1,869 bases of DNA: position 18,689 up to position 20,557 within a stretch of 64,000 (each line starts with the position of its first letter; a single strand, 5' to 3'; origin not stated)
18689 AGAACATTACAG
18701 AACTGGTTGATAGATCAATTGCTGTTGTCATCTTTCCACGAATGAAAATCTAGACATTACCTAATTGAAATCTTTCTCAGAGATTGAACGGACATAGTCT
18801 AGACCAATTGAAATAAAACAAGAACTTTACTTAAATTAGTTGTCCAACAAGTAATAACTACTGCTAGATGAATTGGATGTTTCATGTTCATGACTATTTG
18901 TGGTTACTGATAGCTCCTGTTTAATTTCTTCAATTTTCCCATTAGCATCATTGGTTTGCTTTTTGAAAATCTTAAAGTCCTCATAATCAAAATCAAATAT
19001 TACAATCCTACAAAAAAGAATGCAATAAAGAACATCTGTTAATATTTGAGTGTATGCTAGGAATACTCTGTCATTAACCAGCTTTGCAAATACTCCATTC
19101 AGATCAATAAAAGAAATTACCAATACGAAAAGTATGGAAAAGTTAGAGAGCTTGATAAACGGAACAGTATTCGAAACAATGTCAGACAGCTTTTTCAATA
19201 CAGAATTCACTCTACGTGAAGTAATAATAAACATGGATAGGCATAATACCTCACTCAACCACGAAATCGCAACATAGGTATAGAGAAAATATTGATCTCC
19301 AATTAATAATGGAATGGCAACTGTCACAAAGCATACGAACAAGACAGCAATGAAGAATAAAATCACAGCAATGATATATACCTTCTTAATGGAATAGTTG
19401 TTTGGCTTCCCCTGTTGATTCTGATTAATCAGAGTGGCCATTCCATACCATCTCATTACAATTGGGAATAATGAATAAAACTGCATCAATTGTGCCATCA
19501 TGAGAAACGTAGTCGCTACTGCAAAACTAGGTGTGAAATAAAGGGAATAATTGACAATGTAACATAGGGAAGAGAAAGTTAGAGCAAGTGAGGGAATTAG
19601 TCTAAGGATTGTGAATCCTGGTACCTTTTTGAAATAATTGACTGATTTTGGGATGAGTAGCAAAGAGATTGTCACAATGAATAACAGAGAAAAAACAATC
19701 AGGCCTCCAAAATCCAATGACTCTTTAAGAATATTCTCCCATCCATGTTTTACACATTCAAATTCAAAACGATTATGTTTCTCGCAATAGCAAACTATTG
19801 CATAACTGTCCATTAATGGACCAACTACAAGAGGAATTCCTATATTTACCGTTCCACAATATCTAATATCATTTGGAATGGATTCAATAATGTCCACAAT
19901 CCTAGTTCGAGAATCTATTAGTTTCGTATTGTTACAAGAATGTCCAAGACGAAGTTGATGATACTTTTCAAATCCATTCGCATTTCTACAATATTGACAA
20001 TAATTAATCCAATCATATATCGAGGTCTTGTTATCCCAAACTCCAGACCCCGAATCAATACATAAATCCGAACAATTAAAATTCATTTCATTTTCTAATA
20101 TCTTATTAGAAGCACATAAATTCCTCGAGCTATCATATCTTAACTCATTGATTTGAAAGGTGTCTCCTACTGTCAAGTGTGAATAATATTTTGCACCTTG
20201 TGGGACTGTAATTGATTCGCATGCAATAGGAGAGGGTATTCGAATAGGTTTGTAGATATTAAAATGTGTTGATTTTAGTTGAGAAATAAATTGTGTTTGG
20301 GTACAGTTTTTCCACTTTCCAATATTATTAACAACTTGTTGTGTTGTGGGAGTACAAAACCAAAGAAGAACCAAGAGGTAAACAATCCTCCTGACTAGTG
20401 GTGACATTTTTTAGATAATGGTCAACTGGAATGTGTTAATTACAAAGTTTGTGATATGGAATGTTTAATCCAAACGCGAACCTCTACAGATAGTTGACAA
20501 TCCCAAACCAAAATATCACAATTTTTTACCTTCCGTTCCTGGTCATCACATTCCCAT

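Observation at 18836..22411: Head-to-head 7TM receptor-like gene and G-alpha gene sharing a 790 bp intergenic region; the G-alpha has atypical NKYD and no Gly2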

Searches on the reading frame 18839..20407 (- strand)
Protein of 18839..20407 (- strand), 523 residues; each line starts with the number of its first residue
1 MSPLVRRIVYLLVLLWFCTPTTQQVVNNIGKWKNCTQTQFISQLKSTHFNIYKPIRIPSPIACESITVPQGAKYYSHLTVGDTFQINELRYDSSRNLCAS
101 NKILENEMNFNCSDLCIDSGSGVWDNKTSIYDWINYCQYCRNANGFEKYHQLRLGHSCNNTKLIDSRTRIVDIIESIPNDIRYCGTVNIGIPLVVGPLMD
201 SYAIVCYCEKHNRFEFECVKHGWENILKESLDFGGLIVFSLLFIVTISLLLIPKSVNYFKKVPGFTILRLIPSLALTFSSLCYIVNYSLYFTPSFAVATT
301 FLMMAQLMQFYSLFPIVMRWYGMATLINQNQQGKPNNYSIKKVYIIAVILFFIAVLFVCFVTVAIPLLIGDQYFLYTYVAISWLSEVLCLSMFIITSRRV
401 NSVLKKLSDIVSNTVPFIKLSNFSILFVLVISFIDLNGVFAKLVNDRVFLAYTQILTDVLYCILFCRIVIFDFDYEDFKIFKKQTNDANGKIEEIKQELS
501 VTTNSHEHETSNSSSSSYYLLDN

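Call 5: search_protein_families(library=pfam, proteins=[window:18839-20407:-], max_evalue=1)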
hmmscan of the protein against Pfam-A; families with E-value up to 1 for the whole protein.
seq(523 aa): 0 families

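Call 6: search_solved_structures(query=window:18839-20407:-, max_evalue=10)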
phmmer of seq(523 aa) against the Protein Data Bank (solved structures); distinct sequences matched with E-value up to 10: 0.

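Call 8: find_homologous_proteins(query=window:18839-20407:-, max_evalue=0.01)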
Query seq(523 aa) (523 aa): 1 proteins with E <= 0.01 among 8000 candidates.
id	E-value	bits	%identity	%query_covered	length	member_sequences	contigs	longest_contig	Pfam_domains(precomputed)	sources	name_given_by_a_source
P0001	5.4e-275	931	100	80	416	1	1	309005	-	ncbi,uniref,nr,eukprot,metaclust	ncbi:predicted protein [Naegleria gruberi]|uniref:Predicted protein n=1 Tax=Naegleria gruberi TaxID=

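Call 21: search_protein_representatives(protein=window:18839-20407:-)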
Query: 523 residues. Proteins with E-value up to 0.001 (for the whole library): 18; up to 1e-10: 13; up to 1e-30: 4. The best 18 are listed.
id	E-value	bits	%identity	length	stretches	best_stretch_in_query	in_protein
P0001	1.7e-275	930.9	100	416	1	108-523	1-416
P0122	7.1e-48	180.0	31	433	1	8-411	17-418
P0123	6.9e-37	143.7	27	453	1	8-412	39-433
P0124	3.2e-32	128.3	31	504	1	25-412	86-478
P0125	2.2e-21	92.5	28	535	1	32-483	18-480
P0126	8.4e-21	90.6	26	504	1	55-519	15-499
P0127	4.9e-19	84.8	38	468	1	38-247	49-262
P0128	6.0e-15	71.3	23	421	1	13-410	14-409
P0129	1.5e-13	66.7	26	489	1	31-410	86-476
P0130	2.4e-13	66.0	30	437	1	93-411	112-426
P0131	3.7e-13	65.4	26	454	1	23-418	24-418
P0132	1.9e-12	63.1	27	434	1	93-411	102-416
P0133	4.8e-12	61.8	31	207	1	62-218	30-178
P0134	8.0e-09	51.1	35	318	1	56-260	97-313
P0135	2.1e-06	43.2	30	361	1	57-283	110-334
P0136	3.0e-06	42.6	23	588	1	54-478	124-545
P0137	3.8e-06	42.3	32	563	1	97-288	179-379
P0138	5.3e-05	38.5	33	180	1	126-222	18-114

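Call 22: find_encoding_contigs(protein=P0001, flank=10000, max_places=3)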
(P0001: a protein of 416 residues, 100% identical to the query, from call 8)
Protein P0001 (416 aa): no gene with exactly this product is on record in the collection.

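Call 24: list_cluster_members(proteins=[P0122, P0123, P0124, P0125, P0126, P0127, P0128, P0129, P0130, P0136])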
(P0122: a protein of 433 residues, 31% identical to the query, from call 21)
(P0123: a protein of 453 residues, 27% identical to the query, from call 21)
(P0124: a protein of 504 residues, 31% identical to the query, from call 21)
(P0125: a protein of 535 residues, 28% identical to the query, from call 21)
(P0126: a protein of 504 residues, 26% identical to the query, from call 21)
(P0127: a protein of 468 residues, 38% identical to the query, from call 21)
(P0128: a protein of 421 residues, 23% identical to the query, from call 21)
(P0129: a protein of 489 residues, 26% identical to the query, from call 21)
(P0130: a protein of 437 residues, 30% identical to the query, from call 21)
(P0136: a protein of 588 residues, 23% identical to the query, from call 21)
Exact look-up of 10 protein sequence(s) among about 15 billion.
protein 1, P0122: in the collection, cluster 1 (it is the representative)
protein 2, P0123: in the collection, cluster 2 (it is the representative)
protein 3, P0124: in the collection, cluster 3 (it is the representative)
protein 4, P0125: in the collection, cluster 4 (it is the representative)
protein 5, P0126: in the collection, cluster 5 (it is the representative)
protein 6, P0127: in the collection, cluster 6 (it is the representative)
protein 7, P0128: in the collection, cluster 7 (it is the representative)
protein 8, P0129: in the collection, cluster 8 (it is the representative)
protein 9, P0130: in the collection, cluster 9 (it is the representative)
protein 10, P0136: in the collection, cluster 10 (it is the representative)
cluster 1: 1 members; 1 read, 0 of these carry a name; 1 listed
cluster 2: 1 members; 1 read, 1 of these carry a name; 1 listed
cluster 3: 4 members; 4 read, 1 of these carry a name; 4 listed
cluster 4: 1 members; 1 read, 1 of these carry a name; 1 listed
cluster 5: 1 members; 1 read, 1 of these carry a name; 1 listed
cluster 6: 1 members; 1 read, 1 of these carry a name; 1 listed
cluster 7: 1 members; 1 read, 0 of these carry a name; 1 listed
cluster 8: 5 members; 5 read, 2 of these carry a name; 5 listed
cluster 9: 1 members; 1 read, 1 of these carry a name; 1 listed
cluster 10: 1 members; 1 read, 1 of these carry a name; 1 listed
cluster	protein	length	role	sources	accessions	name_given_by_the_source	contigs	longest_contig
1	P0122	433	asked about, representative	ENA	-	-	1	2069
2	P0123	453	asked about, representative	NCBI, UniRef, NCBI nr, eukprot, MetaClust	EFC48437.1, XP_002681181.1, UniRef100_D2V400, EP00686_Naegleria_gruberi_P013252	predicted protein [Naegleria gruberi] | Predicted protein n=1 Tax=Naegleria gruberi TaxID=5762 RepID=D2V400_NAEGR | uncharacterized protein NAEGRDRAFT_63548 [Naegleria gruberi]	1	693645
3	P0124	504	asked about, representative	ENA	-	-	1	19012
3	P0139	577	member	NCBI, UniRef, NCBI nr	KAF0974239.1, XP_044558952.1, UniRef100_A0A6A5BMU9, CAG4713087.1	hypothetical protein FDP41_006849 [Naegleria fowleri] | Uncharacterized protein n=1 Tax=Naegleria fowleri TaxID=5763 RepID=A0A6A5BMU9_NAEFO | uncharacterized protein FDP41_006849 [Naegleria fowleri]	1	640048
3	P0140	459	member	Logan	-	-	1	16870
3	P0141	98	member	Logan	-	-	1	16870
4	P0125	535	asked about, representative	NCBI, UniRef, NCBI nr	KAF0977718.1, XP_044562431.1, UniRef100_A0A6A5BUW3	hypothetical protein FDP41_003040 [Naegleria fowleri] | Uncharacterized protein n=1 Tax=Naegleria fowleri TaxID=5763 RepID=A0A6A5BUW3_NAEFO | uncharacterized protein FDP41_003040 [Naegleria fowleri]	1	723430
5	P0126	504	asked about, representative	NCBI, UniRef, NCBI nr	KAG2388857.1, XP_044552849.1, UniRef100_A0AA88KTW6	hypothetical protein C9374_000296 [Naegleria lovaniensis] | Uncharacterized protein n=1 Tax=Naegleria lovaniensis TaxID=51637 RepID=A0AA88KTW6_NAELO | uncharacterized protein C9374_000296 [Naegleria lovaniensis]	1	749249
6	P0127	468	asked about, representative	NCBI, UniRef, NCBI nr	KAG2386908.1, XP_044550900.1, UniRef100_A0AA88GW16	hypothetical protein C9374_001943 [Naegleria lovaniensis] | Uncharacterized protein n=1 Tax=Naegleria lovaniensis TaxID=51637 RepID=A0AA88GW16_NAELO | uncharacterized protein C9374_001943 [Naegleria lovaniensis]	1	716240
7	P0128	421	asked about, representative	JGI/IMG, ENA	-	-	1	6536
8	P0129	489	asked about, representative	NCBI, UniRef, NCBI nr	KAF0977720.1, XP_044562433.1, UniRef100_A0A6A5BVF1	hypothetical protein FDP41_003042 [Naegleria fowleri] | Uncharacterized protein n=1 Tax=Naegleria fowleri TaxID=5763 RepID=A0A6A5BVF1_NAEFO | uncharacterized protein FDP41_003042 [Naegleria fowleri]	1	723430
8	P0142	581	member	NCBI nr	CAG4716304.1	unnamed protein product [Naegleria fowleri]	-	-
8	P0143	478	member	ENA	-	-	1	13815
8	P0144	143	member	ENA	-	-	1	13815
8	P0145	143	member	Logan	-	-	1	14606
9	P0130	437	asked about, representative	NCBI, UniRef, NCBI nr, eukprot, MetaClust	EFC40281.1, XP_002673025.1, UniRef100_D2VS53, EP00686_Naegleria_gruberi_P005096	predicted protein [Naegleria gruberi] | Predicted protein n=1 Tax=Naegleria gruberi TaxID=5762 RepID=D2VS53_NAEGR | uncharacterized protein NAEGRDRAFT_71816 [Naegleria gruberi]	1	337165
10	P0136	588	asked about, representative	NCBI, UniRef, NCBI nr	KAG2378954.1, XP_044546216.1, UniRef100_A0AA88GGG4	hypothetical protein C9374_007592 [Naegleria lovaniensis] | Uncharacterized protein n=1 Tax=Naegleria lovaniensis TaxID=51637 RepID=A0AA88GGG4_NAELO | uncharacterized protein C9374_007592 [Naegleria lovaniensis]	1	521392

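Call 26: find_encoding_contigs(protein=P0124, flank=10000, max_places=3)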
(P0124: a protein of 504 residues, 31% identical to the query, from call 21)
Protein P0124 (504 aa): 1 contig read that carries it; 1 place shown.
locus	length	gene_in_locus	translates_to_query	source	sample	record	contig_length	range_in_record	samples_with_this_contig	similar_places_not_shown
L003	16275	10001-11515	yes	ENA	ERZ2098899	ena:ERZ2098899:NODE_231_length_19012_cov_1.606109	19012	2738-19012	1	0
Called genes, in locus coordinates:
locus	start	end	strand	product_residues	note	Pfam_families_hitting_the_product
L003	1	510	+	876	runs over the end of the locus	-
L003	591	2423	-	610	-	PF12799:LRR_4 (faint)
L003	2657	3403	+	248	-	-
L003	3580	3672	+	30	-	-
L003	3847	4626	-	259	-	-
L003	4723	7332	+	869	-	-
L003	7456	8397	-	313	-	PF05368:NmrA, PF13460:NAD_binding_10 (weak)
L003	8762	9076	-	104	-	PF13516:LRR_6 (faint)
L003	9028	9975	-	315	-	PF12799:LRR_4 (faint), PF00560:LRR_1 (faint), PF13516:LRR_6 (faint)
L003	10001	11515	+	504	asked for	-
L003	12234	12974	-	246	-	PF00081:Sod_Fe_N, PF02777:Sod_Fe_C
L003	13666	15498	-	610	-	PF23775:Beta-prop_RIG_2nd, PF25174:Beta-prop_THOC3, PF24817:WD40_WDHD1_1st, PF23381:Beta-prop_IFT122_1st, PF24807:WD40_CDC20-Fz, PF24814:WD40_Prp19, PF25174:Beta-prop_THOC3, PF25175:Beta-prop_WDR5, +15 more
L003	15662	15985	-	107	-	-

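Call 28: list_cluster_members(proteins=[P0002, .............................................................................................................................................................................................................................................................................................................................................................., P0131, P0132, P0133, P0134, P0135, P0137, P0138, P0005])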
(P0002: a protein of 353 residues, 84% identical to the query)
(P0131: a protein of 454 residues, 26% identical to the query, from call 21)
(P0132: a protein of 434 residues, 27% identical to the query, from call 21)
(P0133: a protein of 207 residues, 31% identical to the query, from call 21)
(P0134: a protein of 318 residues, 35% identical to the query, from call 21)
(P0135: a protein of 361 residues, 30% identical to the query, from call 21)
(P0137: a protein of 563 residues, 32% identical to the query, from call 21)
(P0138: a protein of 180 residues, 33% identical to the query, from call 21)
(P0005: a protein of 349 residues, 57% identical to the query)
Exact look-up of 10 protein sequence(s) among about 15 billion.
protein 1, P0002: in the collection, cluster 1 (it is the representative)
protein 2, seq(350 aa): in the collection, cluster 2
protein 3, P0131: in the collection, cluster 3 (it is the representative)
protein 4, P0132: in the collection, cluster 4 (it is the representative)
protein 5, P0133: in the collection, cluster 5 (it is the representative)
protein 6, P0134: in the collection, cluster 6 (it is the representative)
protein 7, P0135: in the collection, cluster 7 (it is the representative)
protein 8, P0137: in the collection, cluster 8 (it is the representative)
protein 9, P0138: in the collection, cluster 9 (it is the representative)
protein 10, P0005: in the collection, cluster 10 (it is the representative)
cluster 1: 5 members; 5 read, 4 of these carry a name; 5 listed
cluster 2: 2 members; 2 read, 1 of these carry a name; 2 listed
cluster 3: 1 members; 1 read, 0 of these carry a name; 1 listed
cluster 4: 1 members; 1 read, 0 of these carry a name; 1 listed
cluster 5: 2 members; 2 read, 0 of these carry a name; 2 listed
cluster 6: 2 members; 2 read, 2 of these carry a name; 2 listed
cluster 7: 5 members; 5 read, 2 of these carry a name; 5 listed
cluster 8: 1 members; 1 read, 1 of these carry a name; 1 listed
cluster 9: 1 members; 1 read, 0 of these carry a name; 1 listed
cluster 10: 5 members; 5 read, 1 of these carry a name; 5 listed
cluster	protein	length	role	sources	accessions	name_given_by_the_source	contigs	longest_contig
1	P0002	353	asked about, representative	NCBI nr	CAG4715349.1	unnamed protein product [Naegleria fowleri]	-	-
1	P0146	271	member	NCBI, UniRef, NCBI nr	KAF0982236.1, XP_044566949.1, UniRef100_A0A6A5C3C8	hypothetical protein FDP41_011641 [Naegleria fowleri] | Uncharacterized protein n=1 Tax=Naegleria fowleri TaxID=5763 RepID=A0A6A5C3C8_NAEFO | uncharacterized protein FDP41_011641 [Naegleria fowleri]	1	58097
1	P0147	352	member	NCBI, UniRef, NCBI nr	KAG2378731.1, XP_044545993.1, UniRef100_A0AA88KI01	hypothetical protein C9374_007879 [Naegleria lovaniensis] | G-protein alpha subunit n=1 Tax=Naegleria lovaniensis TaxID=51637 RepID=A0AA88KI01_NAELO | uncharacterized protein C9374_007879 [Naegleria lovaniensis]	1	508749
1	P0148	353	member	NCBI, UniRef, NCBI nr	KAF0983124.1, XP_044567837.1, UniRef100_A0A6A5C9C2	hypothetical protein FDP41_011102 [Naegleria fowleri] | Uncharacterized protein n=1 Tax=Naegleria fowleri TaxID=5763 RepID=A0A6A5C9C2_NAEFO | uncharacterized protein FDP41_011102 [Naegleria fowleri]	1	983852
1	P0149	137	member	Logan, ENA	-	-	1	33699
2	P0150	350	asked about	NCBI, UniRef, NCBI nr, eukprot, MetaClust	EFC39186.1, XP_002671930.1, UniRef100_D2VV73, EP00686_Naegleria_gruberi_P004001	guanine nucleotide-binding protein alpha-1 subunit [Naegleria gruberi] | Guanine nucleotide-binding protein alpha-1 subunit n=1 Tax=Naegleria gruberi TaxID=5762 ... | XP_002671930.1 guanine nucleotide-binding protein alpha-1 subunit [Naegleria gruberi ...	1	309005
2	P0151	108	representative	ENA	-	-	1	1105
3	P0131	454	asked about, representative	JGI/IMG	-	-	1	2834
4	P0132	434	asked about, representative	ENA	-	-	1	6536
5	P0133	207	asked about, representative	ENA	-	-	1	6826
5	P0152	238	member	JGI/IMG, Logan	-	-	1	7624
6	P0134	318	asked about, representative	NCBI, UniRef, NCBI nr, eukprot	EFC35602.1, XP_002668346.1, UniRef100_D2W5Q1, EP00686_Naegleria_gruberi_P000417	predicted protein [Naegleria gruberi] | Predicted protein n=1 Tax=Naegleria gruberi TaxID=5762 RepID=D2W5Q1_NAEGR | uncharacterized protein NAEGRDRAFT_76743 [Naegleria gruberi]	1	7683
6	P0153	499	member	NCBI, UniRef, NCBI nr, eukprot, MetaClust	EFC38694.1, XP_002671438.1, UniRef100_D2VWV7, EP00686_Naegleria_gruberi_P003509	predicted protein [Naegleria gruberi] | Predicted protein n=1 Tax=Naegleria gruberi TaxID=5762 RepID=D2VWV7_NAEGR | uncharacterized protein NAEGRDRAFT_73520 [Naegleria gruberi]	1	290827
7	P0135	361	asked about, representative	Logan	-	-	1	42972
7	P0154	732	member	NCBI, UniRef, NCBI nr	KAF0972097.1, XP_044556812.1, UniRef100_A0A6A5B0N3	hypothetical protein FDP41_009793 [Naegleria fowleri] | Uncharacterized protein n=1 Tax=Naegleria fowleri TaxID=5763 RepID=A0A6A5B0N3_NAEFO | uncharacterized protein FDP41_009793 [Naegleria fowleri]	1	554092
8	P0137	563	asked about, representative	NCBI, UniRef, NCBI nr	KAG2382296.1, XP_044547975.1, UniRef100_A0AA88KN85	hypothetical protein C9374_005498 [Naegleria lovaniensis] | Uncharacterized protein n=1 Tax=Naegleria lovaniensis TaxID=51637 RepID=A0AA88KN85_NAELO | uncharacterized protein C9374_005498 [Naegleria lovaniensis]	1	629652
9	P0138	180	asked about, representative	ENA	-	-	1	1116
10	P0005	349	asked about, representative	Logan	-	-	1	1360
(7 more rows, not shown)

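Call 29: find_encoding_contigs(protein=P0148, flank=10000, max_places=2)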
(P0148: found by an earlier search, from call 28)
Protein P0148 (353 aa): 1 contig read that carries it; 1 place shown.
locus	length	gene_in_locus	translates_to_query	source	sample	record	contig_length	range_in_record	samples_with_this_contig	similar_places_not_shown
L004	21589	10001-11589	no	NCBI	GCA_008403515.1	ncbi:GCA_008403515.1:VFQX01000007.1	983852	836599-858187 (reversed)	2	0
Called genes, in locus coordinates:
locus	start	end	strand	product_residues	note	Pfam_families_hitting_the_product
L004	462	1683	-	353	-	PF00025:Arf, PF00071:Ras, PF08477:Roc, PF00009:GTP_EFTU (weak)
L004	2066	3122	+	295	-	PF13833:EF-hand_8 (weak)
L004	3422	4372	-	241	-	PF01852:START (faint)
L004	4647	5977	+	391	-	PF00378:ECH_1, PF16113:ECH_2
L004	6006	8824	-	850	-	PF00651:BTB, PF07707:BACK, PF00622:SPRY (weak)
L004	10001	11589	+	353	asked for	PF00503:G-alpha, PF00025:Arf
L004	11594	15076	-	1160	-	PF14580:LRR_9 (faint), PF02181:FH2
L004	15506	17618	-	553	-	PF00069:Pkinase, PF03109:ABC1 (faint), PF07714:PK_Tyr_Ser-Thr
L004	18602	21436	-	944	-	-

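Call 30: find_encoding_contigs(protein=P0147, flank=10000, max_places=2)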
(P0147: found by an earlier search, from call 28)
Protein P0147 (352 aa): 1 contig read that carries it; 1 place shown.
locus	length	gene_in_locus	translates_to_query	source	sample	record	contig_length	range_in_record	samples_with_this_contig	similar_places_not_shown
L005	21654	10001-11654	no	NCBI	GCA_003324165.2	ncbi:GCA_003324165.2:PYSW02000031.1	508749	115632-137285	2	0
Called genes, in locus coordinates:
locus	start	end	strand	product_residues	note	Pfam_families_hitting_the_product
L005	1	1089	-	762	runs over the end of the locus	PF00560:LRR_1 (faint), PF12799:LRR_4 (faint), PF25019:LRR_R13L1-DRL21 (faint), PF13855:LRR_8 (weak), PF23286:LRR_13 (faint), PF23598:LRR_14, PF13855:LRR_8 (weak), PF23598:LRR_14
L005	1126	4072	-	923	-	PF01443:Viral_helicase1 (faint), PF00270:DEAD (weak), PF00580:UvrD-helicase, PF13245:AAA_19, PF13604:AAA_30, PF00580:UvrD-helicase, PF13361:UvrD_C, PF13538:UvrD_C_2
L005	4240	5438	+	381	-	-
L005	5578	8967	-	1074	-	PF01869:BcrAD_BadFG (faint), PF05378:Hydant_A_N, PF13941:MutL (faint), PF21522:MreB-like_C (faint), PF01968:Hydantoinase_A, PF06032:S-Me-THD_N, PF20906:S-Me-THD_C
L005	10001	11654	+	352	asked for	PF00503:G-alpha, PF00025:Arf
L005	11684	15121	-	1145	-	PF12799:LRR_4 (weak), PF13855:LRR_8 (weak), PF02181:FH2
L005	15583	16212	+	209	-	PF00581:Rhodanese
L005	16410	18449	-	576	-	PF00069:Pkinase, PF03109:ABC1 (faint), PF07714:PK_Tyr_Ser-Thr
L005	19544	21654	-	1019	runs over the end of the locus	PF13532:2OG-FeII_Oxy_2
